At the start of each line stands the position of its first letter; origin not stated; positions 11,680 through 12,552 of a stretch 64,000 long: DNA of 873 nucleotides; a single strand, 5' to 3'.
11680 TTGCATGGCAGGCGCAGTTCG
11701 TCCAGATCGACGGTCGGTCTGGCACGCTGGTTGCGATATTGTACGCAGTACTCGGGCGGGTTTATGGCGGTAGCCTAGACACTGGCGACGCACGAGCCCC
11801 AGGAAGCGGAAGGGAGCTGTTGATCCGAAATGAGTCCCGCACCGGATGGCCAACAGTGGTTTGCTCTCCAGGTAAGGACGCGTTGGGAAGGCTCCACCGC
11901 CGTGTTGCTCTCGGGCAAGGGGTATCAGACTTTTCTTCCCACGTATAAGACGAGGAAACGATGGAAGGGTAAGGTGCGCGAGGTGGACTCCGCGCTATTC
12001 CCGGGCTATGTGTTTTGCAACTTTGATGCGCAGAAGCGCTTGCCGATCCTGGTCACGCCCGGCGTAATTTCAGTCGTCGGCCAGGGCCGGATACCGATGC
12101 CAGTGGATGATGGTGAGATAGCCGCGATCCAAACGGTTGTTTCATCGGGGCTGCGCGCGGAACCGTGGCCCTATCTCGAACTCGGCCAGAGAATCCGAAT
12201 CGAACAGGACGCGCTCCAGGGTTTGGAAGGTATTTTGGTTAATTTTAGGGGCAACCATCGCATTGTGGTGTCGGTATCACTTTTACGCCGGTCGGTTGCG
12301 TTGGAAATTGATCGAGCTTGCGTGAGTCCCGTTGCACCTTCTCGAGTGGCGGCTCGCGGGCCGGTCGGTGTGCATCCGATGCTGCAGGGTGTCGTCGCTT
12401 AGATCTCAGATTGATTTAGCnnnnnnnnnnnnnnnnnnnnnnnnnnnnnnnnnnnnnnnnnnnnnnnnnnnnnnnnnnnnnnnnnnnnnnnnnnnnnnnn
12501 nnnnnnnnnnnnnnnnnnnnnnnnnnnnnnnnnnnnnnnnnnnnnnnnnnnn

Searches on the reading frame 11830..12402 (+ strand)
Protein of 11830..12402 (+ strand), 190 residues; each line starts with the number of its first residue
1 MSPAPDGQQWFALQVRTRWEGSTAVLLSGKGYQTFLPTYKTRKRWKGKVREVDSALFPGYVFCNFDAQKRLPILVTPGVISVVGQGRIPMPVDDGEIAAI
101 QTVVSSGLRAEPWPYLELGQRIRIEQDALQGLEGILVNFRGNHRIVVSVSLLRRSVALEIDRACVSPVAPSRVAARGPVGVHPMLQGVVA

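Call 6: search_protein_families(library=ncbifam, proteins=[window:11830-12402:+])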
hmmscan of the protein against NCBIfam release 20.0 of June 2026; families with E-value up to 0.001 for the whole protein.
window:11830-12402:+ (190 aa): 5 families
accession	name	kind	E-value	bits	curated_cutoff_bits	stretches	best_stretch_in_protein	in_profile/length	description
NF033644.1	antiterm_UpxY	subfamily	2.4e-27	95.9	100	1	10-165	1-164/164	UpxY family transcription antiterminator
TIGR01955.1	RfaH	equivalog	1.4e-19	70.6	144.5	1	10-162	1-155/159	transcription/translation regulatory transformer protein RfaH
NF006534.0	PRK09014.1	equivalog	2.5e-15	56.7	124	1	8-161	2-155/162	transcription/translation regulatory transformer protein RfaH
NF033641.1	antiterm_LoaP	exception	1.1e-14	54.9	125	1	10-157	1-156/166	antiterminator LoaP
TIGR00922.1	nusG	equivalog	2.6e-09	37.2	135.7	1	34-165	34-169/172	transcription termination/antitermination protein NusG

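Call 7: search_protein_families(library=pfam, proteins=[window:11830-12402:+])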
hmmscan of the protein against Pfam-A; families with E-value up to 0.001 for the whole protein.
window:11830-12402:+ (190 aa): 1 family
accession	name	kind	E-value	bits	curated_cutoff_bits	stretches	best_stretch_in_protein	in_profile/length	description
PF02357.24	NusG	-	8e-17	62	22.2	1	8-100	1-92/93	Transcription termination factor nusG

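Call 8: find_homologous_proteins(query=window:11830-12402:+)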
Query window:11830-12402:+ (190 aa): 5897 proteins with E <= 0.001 among 6216 candidates; the best 120 are listed.
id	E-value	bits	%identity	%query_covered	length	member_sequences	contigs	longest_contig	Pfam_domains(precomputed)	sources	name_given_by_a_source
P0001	3.5e-114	397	94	100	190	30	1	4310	PF02357.25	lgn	-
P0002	2.2e-107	375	86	100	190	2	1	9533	PF02357.25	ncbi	-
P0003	2.0e-106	372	86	100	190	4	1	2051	PF02357.25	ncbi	-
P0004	8.0e-106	370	85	100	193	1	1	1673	PF02357.25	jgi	jgi:transcription antitermination factor NusG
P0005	1.6e-105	369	85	100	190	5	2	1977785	PF02357.25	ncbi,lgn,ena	-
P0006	2.6e-105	368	86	100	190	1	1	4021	PF02357.25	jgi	jgi:transcription antitermination factor NusG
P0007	5.3e-105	367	86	100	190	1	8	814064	PF02357.25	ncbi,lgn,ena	-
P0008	6.9e-105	367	85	100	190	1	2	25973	PF02357.25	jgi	jgi:transcription antitermination factor NusG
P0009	2.3e-104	365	85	100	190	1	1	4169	PF02357.25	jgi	jgi:transcription antitermination factor NusG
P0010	3.4e-104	364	86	100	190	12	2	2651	PF02357.25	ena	-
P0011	1.3e-103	362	84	100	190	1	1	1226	PF02357.25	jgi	jgi:transcription antitermination factor NusG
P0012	1.2e-102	359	86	100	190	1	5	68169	PF02357.25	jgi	jgi:transcription antitermination factor NusG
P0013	1.5e-102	359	85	97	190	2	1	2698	PF02357.25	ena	-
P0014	3.7e-102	358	85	100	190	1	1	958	PF02357.25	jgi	jgi:transcription antitermination factor NusG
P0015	9.1e-102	356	89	93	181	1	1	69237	PF02357.25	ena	-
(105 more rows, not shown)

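Call 11: find_related_loci(query=window:11830-12402:+, collection=genome_contigs, flank=3000)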
Query window:11830-12402:+ (190 aa) in genome_contigs; peptide patterns used: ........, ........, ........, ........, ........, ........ (x = any residue, [..] = any of these).
169 stretches matched a pattern; 53 encode a relative of the query (tblastn E <= 1e-3); 53 distinct loci.
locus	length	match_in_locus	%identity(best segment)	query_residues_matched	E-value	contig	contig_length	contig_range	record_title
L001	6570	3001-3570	86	1-190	3e-110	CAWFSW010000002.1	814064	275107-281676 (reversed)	MAG: uncultured Acidobacteriota bacterium isolate MFD01633.bin.1.212 genome assembly, contig: contig_14512, whole genome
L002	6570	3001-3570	81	1-190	1e-102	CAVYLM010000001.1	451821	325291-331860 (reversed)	MAG: uncultured Acidobacteriota bacterium isolate MFD01299.bin.1.174 genome assembly, contig: contig_15876, whole genome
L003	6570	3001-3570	79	1-190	3e-101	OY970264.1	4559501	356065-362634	MAG: uncultured Acidobacteriota bacterium isolate MFD03726.bin.c.8 genome assembly, chromosome: 1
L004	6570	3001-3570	78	1-190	3e-101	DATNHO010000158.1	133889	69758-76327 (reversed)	MAG TPA_asm: Terriglobales bacterium isolate SMAG_U11349 k141_711546, whole genome shotgun sequence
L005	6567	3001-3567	79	2-190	2e-100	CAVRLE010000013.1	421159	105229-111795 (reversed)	MAG: uncultured Acidobacteriota bacterium isolate MFD05513.bin.2.152 genome assembly, contig: contig_7060, whole genome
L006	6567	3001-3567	77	2-190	8e-99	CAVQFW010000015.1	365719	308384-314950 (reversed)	MAG: uncultured Acidobacteriota bacterium isolate MFD06526.bin.1.142 genome assembly, contig: contig_6051, whole genome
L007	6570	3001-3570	76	1-190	2e-98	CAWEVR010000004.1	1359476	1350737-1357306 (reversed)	MAG: uncultured Acidobacteriota bacterium isolate MFD09222.bin.1.32 genome assembly, contig: contig_42376, whole genome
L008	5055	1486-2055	77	1-190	8e-98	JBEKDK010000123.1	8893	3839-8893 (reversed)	MAG: Candidatus Acidiferrales bacterium isolate SPRUCE 181 SPRUCE_181_123, whole genome shotgun sequence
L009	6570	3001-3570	76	1-190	3e-97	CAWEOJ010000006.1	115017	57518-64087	MAG: uncultured Acidobacteriota bacterium isolate MFD02248.bin.1.112 genome assembly, contig: contig_65242, whole genome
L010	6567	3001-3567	77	1-189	8e-97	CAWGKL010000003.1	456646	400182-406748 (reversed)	MAG: Terriglobia bacterium isolate MFD02248.bin.2.108 genome assembly, contig: contig_14770, whole genome shotgun sequen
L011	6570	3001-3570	75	1-190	1e-96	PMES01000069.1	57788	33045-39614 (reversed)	MAG: Acidobacteria bacterium isolate fen_331 73.20120700_E1D.7_contig_1100, whole genome shotgun sequence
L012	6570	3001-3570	76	1-190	4e-96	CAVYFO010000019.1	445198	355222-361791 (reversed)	MAG: uncultured Acidobacteriota bacterium isolate MFD04463.bin.3.111 genome assembly, contig: contig_43317, whole genome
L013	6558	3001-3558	78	1-187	1e-95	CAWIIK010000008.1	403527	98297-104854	MAG: uncultured Acidobacteriota bacterium isolate MFD05512.bin.1.30 genome assembly, contig: contig_4955, whole genome s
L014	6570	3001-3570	75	1-190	1e-95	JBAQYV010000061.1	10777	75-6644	MAG: Candidatus Acidiferrales bacterium isolate MFD10881_ilm_asm_bin49 k127_80870, whole genome shotgun sequence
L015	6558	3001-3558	75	1-187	7e-96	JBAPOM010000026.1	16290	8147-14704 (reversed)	MAG: Candidatus Acidiferrales bacterium isolate MFD01260_ilm_asm_bin34 k127_45041, whole genome shotgun sequence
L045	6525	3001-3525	54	7-178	1e-59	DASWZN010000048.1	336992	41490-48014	MAG TPA_asm: Bryobacteraceae bacterium isolate SMAG_U3739 k141_126190, whole genome shotgun sequence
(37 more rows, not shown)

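Call 18: search_protein_representatives(protein=window:11830-12402:+)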
Query: 190 residues. Proteins with E-value up to 0.001 (for the whole library): 9464; up to 1e-10: 3941; up to 1e-30: 624. The best 150 are listed.
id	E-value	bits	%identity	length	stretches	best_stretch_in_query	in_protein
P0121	4.4e-68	244.9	58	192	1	7-177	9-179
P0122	1.5e-66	240.0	69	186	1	6-149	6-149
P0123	6.0e-66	238.0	58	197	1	5-175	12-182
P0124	1.8e-59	216.8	64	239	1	8-173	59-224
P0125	4.1e-56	205.9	54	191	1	4-167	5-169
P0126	1.9e-55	203.7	56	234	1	2-170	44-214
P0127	5.2e-55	202.3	50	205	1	7-179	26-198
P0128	9.2e-55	201.5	55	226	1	8-171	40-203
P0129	3.6e-53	196.3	50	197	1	6-178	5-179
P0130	4.2e-53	196.1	48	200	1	5-176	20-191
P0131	6.4e-53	195.5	51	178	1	7-171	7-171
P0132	6.4e-53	195.5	53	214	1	3-169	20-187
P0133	2.5e-52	193.6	54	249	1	9-181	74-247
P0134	1.0e-51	191.6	51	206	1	8-169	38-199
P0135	1.8e-51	190.7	51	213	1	7-172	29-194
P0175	1.0e-44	168.7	44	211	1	4-175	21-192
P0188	1.2e-43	165.2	43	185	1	3-171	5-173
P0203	1.8e-42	161.4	42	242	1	9-181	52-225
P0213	4.0e-42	160.3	41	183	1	8-176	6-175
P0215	4.2e-42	160.2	42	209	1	8-169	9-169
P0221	8.0e-42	159.3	43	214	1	4-183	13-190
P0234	7.8e-41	156.1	41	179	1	7-173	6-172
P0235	8.3e-41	156.0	41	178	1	8-171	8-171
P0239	1.0e-40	155.7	42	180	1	9-168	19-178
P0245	1.6e-40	155.0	42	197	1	3-173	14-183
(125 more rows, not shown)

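Call 26: search_solved_structures(query=window:11830-12402:+, max_evalue=0.01, show_alignments=3)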
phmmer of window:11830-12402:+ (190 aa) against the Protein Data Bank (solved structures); distinct sequences matched with E-value up to 0.01: 15.
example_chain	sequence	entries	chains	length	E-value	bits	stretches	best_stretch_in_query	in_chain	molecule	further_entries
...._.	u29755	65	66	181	7.8e-07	32.1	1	8-165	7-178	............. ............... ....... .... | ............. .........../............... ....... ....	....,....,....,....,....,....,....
5ms0_F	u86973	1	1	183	8.1e-07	32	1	8-165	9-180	Transcription termination/antitermination protein NusG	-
6gov_G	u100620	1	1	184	8.2e-07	32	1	8-165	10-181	Transcription termination/antitermination protein NusG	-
6tqn_G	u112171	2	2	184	8.3e-07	32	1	8-165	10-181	Transcription termination/antitermination protein NusG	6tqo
6ztj_CF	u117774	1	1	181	1.8e-06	30.9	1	8-165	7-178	Transcription termination/antitermination protein NusG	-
9gux_Z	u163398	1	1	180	2.1e-06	30.7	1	8-164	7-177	Transcription termination/antitermination protein NusG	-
9w0n_7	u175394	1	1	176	2.2e-06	30.6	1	33-165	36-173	Transcription termination/antitermination protein NusG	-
8f5g_A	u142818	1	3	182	1e-05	28.4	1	8-160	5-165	Transcription termination/antitermination protein NusG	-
1m1g_A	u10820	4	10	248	2.4e-05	27.3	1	51-162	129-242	Transcription antitermination protein nusG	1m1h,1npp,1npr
1nz8_A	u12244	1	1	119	8.9e-05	25.4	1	26-102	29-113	TRANSCRIPTION ANTITERMINATION PROTEIN NUSG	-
8pen_P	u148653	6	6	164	0.00029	23.7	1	27-157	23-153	Transcription antitermination protein RfaH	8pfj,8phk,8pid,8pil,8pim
5ond_A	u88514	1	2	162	0.00031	23.6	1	27-157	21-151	Transcription antitermination protein RfaH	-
2oug_A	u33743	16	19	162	0.00031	23.6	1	27-157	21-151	Transcriptional activator rfaH | Transcription antitermination protein RfaH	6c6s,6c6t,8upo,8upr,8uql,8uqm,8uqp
8pfg_P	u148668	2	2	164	0.0028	20.5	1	27-157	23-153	Transcription antitermination protein RfaH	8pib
9ik0_A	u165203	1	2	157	0.0096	18.7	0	8-99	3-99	Transcription antitermination protein RfaH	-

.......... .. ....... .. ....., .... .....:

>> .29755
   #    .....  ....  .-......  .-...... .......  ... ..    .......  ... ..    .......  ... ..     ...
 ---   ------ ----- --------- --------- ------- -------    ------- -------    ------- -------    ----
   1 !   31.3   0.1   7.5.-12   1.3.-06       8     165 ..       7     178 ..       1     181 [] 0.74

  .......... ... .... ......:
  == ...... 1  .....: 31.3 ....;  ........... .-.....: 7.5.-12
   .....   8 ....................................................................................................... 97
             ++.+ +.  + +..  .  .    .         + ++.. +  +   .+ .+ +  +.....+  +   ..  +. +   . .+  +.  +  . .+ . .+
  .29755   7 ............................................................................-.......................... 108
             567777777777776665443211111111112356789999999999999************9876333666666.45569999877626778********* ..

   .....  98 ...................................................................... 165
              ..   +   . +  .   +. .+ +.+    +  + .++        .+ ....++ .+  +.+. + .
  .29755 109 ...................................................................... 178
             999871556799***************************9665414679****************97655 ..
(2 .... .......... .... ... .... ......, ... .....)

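Call 60: predict_structure(alignment_id=A5)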
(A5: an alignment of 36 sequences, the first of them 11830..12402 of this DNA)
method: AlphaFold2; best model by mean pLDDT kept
length: 190 residues; sequences in the alignment: 36
mean_pLDDT: 57.0   pTM: 0.54
mean pLDDT of the five models: 57.0, 55.4, 51.9, 47.4, 45.5
residues with pLDDT >= 90: 0; 70-90: 50; 50-70: 65; < 50: 75
segments of 3 or more residues with pLDDT < 50: 1-4, 72-76, 83-88, 113-120, 125-131, 138-143, 148-155, 164-167, 169-190
pLDDT, mean of each block of 10 residues (from residue 1): 55 68 78 79 77 74 70 48 48 62 59 44 46 49 48 50 49 37 40
secondary structure, 60 per line:
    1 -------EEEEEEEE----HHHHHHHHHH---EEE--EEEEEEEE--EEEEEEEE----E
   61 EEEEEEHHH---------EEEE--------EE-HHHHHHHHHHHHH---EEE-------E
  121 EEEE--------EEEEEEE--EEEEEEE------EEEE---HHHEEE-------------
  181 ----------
elements in order: E8-15 H20-29 E33-35 E38-45 E48-55 E60-66 E79-82 H94-106 E110-112 E120-124 E133-139 E142-148 E155-158 E165-167

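Call 62: find_homologous_proteins(query=L045:2986-3555:+)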
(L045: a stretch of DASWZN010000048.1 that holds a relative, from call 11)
Query L045:2986-3555:+ (189 aa): 1720 proteins with E <= 0.001 among 2479 candidates; the best 120 are listed.
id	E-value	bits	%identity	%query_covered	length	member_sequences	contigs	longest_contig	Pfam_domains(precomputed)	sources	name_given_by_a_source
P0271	6.9e-122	422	100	100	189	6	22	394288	PF02357.25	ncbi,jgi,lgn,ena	ncbi:MAG: UpxY family transcription antiterminator [Bryobacteraceae bacterium]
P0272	5.7e-104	364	87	100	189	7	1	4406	PF02357.25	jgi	jgi:transcription antitermination factor NusG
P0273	1.6e-92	327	75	98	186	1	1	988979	PF02357.25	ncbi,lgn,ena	-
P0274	2.9e-76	273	68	88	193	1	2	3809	PF02357.25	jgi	jgi:transcription antitermination factor NusG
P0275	1.8e-74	268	70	86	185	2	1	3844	PF02357.25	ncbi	-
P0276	5.1e-74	266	66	92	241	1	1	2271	PF02357.25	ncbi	-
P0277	2.8e-72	260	66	86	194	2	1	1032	PF02357.25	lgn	-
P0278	1.2e-70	255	60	96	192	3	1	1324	PF02357.25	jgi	jgi:transcription antitermination factor NusG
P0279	1.2e-70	255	64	87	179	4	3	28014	PF02357.25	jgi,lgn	jgi:transcription antitermination factor NusG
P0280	7.7e-69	249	65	84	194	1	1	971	PF02357.25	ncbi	-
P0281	1.2e-68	249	60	94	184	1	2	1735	PF02357.25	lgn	-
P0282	1.5e-68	248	63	87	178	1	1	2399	PF02357.25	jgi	-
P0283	4.2e-68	247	64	89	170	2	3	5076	PF02357.25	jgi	jgi:transcription antitermination factor NusG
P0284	1.0e-67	246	61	87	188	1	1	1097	PF02357.25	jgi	jgi:transcription termination/antitermination protein NusG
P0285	1.4e-67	245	65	87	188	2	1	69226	PF02357.25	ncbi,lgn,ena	-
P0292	1.4e-65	239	57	95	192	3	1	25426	PF02357.25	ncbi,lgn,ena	-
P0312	2.1e-62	228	61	85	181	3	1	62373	PF02357.25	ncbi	ncbi:MAG: transcription termination/antitermination NusG family protein [Bryobacteraceae bacterium]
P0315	2.9e-62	228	57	90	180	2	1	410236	PF02357.25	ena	-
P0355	1.0e-58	216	58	86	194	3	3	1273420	PF02357.25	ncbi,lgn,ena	-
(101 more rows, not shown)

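Call 63: find_encoding_contigs(protein=P0272, flank=1500, max_places=1)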
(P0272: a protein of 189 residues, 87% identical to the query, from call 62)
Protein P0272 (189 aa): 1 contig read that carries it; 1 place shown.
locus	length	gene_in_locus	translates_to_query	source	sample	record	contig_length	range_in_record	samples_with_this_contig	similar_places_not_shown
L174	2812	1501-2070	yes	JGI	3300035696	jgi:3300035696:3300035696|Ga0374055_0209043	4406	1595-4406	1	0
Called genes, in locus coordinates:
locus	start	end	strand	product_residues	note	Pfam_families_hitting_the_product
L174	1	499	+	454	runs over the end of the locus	PF04932:Wzy_C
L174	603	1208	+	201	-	-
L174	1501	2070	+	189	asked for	PF02357:NusG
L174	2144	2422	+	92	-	PF21983:NikA-like (weak)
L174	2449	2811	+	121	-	?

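Call 64: find_encoding_contigs(protein=P0275, flank=1500, max_places=1)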
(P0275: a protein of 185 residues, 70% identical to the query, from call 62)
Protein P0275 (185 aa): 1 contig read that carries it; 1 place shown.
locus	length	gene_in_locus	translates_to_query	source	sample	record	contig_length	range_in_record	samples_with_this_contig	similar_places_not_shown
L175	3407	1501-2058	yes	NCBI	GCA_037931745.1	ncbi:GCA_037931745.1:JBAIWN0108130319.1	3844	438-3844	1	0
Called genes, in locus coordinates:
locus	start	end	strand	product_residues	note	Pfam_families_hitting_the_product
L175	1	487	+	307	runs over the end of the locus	?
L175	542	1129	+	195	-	-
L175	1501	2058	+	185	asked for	PF02357:NusG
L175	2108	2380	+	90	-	-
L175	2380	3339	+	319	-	PF02563:Poly_export, PF10531:SLBB (weak), PF22461:SLBB_2 (weak)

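Call 65: find_encoding_contigs(protein=P0279, flank=1500, max_places=1)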
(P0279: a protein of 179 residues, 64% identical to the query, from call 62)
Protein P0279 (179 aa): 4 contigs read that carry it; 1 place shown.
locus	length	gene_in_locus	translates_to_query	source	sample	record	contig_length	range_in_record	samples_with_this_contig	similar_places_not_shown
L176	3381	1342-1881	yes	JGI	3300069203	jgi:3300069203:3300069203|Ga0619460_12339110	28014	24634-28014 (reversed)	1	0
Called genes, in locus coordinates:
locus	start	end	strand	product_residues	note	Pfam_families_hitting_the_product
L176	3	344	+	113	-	?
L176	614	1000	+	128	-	PF13565:HTH_32 (faint), PF13384:HTH_23, PF13518:HTH_28, PF13551:HTH_29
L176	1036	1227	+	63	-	-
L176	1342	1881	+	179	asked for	PF02357:NusG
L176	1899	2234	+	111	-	-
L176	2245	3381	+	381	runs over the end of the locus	PF02388:FemAB (faint), PF13480:Acetyltransf_6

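Call 66: find_encoding_contigs(protein=P0285, flank=1500, max_places=1)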
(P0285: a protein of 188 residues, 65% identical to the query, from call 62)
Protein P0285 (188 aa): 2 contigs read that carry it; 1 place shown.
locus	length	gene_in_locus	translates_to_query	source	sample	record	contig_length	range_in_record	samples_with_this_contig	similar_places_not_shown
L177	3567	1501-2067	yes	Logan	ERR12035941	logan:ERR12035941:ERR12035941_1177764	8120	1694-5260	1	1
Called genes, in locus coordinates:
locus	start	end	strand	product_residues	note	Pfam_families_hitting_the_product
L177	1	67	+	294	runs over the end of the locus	PF13174:TPR_6 (faint), PF13525:YfiO, PF07719:TPR_2 (faint), PF13428:TPR_14 (faint), PF13432:TPR_16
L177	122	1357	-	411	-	-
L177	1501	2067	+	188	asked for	PF02357:NusG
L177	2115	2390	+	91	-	PF21983:NikA-like (faint)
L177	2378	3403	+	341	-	PF02563:Poly_export, PF10531:SLBB (faint), PF22461:SLBB_2 (faint)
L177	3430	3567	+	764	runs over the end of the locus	PF02706:Wzz, PF13807:GNVR, PF01656:CbiA (weak), PF10609:ParA (faint), PF13614:AAA_31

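Call 67: find_encoding_contigs(protein=P0292, flank=1500, max_places=1)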
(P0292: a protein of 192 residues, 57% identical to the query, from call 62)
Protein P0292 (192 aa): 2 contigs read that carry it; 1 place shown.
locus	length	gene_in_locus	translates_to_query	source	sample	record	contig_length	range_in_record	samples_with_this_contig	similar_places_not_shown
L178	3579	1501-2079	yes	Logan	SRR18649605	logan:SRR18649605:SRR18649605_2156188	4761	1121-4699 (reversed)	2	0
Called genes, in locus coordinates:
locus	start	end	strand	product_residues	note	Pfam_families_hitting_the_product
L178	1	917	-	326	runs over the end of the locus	?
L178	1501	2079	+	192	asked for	PF02357:NusG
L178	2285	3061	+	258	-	PF00483:NTP_transferase, PF12804:NTP_transf_3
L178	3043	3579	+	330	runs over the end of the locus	PF01073:3Beta_HSD, PF01370:Epimerase, PF02719:Polysacc_synt_2, PF04321:RmlD_sub_bind, PF05368:NmrA, PF07993:NAD_binding_4, PF13460:NAD_binding_10, PF16363:GDP_Man_Dehyd, +1 more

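Call 68: find_encoding_contigs(protein=P0312, flank=1500, max_places=1)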
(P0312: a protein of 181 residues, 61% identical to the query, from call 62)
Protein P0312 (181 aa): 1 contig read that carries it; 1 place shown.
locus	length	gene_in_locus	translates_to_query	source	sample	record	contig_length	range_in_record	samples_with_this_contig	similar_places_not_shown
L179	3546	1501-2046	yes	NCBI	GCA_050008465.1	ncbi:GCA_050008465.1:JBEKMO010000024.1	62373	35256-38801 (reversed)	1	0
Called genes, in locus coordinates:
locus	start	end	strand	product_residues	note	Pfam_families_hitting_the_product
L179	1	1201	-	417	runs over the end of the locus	PF13432:TPR_16 (faint), PF07719:TPR_2 (faint)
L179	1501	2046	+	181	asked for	PF02357:NusG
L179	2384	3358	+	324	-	PF02563:Poly_export, PF22461:SLBB_2 (faint), PF10531:SLBB (weak)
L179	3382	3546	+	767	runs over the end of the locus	PF02706:Wzz, PF13807:GNVR, PF01656:CbiA (weak), PF06564:CBP_BcsQ (weak), PF09140:MipZ (faint), PF10609:ParA, PF13614:AAA_31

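Call 69: find_encoding_contigs(protein=P0315, flank=1500, max_places=1)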
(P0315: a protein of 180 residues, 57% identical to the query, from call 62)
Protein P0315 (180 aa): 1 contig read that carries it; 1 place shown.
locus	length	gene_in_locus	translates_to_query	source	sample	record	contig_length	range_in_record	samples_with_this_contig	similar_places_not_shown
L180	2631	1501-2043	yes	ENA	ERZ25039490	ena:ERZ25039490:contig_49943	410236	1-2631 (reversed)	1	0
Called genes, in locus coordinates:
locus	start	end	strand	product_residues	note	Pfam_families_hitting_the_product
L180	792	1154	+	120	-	PF07238:PilZ (weak)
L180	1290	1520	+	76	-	-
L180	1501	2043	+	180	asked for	PF02357:NusG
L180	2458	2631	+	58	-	?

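Call 70: find_encoding_contigs(protein=P0355, flank=1500, max_places=1)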
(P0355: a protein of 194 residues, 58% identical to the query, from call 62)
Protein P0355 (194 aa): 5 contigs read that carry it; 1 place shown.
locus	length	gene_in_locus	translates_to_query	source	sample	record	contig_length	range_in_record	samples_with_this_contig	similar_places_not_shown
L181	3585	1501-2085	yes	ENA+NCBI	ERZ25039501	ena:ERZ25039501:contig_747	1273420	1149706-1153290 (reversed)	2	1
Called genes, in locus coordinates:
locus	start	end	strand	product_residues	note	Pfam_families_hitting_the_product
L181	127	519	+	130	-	PF13840:ACT_7 (weak), PF22468:ACT_9, PF01842:ACT (weak)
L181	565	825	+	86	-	PF01474:DAHP_synth_2 (weak)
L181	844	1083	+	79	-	-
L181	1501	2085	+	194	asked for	PF02357:NusG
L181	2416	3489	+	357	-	PF02397:Bac_transf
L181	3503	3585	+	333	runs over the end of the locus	PF01408:GFO_IDH_MocA, PF02894:GFO_IDH_MocA_C (weak), PF22725:GFO_IDH_MocA_C3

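Call 80: list_cluster_members(proteins=[P0203, P0213, P0215, P0221, P0234, P0235, P0239, P0245, P0188, P0175])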
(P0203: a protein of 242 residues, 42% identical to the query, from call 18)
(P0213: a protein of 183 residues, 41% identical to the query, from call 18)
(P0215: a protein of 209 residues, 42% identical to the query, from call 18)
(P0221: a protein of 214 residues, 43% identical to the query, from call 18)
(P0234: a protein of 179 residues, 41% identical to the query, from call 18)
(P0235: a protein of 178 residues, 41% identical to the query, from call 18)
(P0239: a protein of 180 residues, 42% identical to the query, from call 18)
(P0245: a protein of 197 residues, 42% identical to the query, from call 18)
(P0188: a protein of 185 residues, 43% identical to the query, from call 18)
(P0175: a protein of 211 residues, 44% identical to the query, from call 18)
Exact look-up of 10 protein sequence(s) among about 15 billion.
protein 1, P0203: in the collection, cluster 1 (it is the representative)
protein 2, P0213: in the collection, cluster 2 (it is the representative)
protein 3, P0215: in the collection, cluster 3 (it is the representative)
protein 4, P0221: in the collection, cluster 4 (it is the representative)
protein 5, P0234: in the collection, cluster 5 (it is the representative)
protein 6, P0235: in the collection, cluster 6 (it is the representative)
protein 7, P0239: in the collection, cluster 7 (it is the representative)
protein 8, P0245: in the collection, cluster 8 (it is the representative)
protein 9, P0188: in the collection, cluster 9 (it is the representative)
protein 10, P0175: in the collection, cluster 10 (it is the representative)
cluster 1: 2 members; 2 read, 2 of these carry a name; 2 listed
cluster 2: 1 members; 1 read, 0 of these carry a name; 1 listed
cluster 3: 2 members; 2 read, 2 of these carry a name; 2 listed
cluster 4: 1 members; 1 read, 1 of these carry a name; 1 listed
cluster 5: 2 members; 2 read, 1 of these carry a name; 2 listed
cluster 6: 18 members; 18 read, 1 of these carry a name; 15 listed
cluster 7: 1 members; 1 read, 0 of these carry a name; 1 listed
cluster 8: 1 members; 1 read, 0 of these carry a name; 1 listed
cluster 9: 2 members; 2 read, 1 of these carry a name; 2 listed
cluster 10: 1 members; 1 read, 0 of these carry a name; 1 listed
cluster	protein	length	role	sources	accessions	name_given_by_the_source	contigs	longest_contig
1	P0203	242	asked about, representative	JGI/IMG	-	transcription antitermination factor NusG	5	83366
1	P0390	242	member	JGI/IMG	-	transcription termination/antitermination protein NusG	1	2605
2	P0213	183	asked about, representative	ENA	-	-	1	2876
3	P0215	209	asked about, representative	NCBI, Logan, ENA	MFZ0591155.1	MAG: UpxY family transcription antiterminator [Bryobacteraceae bacterium]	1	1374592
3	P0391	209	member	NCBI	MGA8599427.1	MAG: UpxY family transcription antiterminator [Bryobacteraceae bacterium]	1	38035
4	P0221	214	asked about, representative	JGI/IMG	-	transcription antitermination factor NusG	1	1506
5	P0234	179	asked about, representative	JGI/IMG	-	transcription antitermination factor NusG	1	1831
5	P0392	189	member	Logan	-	-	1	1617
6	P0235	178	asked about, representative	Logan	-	-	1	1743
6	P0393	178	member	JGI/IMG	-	transcription antitermination factor NusG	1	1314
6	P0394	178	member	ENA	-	-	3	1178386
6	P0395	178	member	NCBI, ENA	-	-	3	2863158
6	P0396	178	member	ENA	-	-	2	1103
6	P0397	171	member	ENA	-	-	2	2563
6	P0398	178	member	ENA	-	-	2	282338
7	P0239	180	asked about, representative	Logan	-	-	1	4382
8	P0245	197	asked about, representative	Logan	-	-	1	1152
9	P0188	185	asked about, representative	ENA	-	-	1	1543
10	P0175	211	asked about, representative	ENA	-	-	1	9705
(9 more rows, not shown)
